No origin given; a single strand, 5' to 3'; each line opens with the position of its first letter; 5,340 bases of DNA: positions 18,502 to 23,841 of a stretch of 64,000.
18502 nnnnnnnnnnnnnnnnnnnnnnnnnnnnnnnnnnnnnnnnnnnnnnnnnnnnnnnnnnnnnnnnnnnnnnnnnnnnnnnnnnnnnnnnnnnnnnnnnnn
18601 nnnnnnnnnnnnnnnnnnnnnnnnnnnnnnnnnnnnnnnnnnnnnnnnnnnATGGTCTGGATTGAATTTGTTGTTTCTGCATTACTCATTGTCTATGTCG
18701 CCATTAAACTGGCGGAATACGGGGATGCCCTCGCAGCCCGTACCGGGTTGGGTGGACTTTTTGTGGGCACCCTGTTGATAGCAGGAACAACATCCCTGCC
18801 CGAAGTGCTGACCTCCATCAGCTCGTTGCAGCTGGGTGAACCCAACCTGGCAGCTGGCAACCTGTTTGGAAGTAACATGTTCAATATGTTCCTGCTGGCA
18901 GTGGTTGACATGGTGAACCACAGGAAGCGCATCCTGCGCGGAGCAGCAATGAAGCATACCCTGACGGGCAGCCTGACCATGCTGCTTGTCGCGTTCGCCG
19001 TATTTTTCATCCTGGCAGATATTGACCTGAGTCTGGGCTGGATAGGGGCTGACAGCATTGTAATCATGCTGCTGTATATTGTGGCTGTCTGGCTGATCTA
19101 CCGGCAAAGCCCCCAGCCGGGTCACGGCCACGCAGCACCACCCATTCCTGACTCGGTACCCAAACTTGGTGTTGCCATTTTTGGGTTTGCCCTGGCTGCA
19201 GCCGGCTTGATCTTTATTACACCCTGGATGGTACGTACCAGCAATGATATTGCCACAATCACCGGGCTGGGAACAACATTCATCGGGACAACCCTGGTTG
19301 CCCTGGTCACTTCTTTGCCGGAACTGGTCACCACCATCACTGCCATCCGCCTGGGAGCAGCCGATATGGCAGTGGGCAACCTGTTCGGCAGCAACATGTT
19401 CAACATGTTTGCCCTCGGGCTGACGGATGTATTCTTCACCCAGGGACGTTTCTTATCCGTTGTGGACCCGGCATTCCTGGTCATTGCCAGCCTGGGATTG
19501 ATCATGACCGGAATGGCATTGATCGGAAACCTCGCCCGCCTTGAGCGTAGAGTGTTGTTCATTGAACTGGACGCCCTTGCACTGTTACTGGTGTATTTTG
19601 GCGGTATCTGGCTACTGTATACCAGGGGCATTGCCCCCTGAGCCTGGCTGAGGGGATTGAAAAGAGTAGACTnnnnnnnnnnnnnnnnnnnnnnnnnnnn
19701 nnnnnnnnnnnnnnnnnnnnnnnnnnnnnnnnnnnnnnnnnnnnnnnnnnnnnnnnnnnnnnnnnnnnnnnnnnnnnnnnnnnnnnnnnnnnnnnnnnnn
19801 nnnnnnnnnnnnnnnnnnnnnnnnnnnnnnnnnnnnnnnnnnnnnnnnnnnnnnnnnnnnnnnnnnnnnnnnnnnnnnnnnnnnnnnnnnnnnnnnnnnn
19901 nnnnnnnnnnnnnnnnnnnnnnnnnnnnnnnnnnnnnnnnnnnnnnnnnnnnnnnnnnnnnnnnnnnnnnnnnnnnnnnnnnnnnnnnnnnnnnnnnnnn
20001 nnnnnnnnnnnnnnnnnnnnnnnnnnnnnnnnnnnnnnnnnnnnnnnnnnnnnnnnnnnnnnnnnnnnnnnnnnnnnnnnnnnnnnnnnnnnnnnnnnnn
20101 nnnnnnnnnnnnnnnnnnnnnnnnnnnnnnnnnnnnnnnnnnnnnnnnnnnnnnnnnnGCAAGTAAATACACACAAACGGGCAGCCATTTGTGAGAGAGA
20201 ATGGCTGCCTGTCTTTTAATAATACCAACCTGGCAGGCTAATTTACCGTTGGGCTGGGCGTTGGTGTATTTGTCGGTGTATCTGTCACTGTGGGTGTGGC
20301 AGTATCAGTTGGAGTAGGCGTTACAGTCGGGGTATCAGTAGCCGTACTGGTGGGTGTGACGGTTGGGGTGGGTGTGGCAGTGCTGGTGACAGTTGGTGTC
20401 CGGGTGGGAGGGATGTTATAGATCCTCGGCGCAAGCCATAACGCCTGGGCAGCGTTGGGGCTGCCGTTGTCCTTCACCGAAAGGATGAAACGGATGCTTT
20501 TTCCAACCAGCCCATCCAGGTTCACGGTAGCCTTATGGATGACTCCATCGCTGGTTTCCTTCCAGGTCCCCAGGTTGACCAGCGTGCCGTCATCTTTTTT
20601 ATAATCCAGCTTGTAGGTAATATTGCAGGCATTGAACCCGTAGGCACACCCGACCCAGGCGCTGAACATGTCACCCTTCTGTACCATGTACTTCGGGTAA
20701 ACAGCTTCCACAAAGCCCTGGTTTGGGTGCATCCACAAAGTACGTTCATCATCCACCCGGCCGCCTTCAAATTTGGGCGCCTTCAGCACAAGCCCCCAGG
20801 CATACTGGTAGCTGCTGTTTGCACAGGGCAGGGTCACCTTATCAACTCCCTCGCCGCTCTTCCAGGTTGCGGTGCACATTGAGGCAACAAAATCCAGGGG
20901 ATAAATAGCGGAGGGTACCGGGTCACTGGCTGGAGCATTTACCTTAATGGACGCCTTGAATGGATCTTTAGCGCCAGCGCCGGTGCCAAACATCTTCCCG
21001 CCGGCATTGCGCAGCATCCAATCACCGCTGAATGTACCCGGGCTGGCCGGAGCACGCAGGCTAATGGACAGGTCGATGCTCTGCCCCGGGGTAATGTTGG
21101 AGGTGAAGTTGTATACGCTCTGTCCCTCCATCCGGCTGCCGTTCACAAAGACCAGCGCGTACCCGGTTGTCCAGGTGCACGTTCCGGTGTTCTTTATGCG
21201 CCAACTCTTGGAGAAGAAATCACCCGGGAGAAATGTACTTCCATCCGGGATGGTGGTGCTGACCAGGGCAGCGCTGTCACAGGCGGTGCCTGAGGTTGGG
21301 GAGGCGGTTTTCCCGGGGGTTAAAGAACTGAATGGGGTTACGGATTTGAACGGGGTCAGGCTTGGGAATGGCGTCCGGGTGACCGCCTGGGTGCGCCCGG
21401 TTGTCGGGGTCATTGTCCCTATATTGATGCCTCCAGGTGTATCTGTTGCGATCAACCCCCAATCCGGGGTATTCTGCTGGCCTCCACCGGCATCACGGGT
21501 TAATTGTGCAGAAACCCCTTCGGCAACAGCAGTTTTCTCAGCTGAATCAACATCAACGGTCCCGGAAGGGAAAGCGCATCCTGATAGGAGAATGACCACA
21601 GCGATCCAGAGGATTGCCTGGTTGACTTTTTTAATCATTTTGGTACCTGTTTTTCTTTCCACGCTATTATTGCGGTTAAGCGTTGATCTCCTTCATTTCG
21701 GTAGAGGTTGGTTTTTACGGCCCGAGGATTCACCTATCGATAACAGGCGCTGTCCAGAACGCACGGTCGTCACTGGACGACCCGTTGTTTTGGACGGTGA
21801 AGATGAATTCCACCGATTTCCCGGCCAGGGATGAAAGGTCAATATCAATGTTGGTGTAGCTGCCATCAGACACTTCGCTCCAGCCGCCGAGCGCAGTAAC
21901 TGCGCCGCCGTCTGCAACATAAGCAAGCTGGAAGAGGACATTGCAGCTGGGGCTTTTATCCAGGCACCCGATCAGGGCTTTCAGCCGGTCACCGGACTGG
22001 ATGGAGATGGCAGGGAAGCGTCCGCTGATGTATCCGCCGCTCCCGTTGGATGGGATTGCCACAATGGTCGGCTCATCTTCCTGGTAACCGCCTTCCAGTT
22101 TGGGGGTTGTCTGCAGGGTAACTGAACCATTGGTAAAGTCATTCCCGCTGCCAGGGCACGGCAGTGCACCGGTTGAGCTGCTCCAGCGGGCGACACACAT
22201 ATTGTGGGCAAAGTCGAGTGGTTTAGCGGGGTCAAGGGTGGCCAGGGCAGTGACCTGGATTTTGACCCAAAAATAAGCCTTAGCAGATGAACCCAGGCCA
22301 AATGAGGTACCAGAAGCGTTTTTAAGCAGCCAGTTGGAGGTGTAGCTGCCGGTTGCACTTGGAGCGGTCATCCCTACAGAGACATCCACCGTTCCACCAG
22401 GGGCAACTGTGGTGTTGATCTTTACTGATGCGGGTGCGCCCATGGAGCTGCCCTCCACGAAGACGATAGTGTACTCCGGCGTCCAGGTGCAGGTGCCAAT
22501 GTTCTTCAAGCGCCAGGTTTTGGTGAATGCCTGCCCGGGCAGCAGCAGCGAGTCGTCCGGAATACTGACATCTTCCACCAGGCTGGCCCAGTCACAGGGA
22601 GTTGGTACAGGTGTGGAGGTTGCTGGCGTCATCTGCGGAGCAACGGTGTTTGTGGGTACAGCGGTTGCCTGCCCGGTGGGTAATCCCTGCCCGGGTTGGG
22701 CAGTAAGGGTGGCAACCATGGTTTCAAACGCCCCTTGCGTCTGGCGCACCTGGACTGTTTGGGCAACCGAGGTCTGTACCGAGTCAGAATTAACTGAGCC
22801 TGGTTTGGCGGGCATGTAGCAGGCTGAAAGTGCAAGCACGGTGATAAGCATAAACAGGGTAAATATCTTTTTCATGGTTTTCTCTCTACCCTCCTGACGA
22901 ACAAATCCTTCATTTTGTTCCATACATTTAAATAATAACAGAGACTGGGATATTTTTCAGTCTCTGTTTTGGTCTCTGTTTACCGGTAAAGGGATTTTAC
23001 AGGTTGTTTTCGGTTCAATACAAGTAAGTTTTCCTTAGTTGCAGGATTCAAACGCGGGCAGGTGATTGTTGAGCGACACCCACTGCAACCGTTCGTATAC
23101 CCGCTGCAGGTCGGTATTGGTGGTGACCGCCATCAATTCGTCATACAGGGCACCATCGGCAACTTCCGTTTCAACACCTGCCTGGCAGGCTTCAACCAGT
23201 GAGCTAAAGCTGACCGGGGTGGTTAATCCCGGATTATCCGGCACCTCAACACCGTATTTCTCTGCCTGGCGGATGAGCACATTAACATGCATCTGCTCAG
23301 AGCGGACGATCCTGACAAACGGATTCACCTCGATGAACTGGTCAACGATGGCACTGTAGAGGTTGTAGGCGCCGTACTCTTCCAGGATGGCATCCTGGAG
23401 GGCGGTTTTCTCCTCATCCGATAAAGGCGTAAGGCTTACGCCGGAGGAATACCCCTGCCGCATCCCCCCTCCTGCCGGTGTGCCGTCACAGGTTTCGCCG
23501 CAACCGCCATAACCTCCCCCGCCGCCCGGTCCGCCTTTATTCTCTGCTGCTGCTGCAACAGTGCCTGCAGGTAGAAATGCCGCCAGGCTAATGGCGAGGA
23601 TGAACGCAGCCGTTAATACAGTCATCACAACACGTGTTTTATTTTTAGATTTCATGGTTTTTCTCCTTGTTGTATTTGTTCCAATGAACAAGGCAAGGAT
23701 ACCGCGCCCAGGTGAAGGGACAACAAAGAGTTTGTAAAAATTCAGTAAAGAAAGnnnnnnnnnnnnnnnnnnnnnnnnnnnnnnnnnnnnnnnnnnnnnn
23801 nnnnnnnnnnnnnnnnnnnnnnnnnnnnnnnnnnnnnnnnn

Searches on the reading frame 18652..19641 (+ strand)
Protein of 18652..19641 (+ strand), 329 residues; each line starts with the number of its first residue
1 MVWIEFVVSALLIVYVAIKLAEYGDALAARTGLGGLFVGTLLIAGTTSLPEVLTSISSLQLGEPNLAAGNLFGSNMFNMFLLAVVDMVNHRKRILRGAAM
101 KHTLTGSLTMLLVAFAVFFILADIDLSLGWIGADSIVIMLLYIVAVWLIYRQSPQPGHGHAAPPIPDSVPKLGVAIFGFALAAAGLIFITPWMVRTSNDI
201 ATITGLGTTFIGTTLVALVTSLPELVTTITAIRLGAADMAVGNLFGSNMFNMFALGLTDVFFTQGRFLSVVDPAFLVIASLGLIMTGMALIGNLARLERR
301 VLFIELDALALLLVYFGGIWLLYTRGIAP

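Call 28: search_protein_families(library=pfam, proteins=[window:18652-19641:+], max_evalue=0.00001)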
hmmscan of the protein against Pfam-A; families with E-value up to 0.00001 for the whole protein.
window:18652-19641:+ (329 aa): 1 family
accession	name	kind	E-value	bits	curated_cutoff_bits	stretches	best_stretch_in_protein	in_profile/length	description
PF01699.29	Na_Ca_ex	-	8.1e-38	130.2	24.9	2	175-322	2-149/151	Sodium/calcium exchanger protein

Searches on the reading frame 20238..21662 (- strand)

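Call 28: search_protein_families(library=pfam, proteins=[window:20238-21662:-], max_evalue=0.00001)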
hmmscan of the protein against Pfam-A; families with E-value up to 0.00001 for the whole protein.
window:20238-21662:- (474 aa): 1 family
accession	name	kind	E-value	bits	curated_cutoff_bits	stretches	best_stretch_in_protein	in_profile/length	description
PF16158.11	N_BRCA1_IG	-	6.5e-22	78.6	28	1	137-227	1-100/108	Ig-like domain from next to BRCA1 gene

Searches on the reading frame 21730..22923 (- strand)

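Call 28: search_protein_families(library=pfam, proteins=[window:21730-22923:-], max_evalue=0.00001)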
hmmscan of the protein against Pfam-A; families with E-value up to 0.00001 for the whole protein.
window:21730-22923:- (397 aa): 1 family
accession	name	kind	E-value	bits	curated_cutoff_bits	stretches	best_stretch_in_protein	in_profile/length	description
PF16158.11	N_BRCA1_IG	-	1.3e-25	90.5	28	1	121-224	2-108/108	Ig-like domain from next to BRCA1 gene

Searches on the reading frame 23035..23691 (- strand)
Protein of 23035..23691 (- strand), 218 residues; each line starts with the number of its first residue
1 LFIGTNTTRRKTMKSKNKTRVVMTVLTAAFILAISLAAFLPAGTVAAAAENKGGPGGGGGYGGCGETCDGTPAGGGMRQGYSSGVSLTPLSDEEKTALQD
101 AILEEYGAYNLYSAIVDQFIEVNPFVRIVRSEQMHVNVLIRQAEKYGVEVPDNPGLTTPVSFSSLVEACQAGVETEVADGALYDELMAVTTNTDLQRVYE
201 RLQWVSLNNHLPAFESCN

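Call 41: search_protein_families(library=pfam, proteins=[window:23035-23691:-], max_evalue=0.0001)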
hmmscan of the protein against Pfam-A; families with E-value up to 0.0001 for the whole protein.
window:23035-23691:- (218 aa): 1 family
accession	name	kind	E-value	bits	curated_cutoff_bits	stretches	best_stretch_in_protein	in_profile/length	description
PF09968.15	DUF2202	-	2.1e-07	31.3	22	0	104-153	11-59/162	Uncharacterized protein domain (DUF2202)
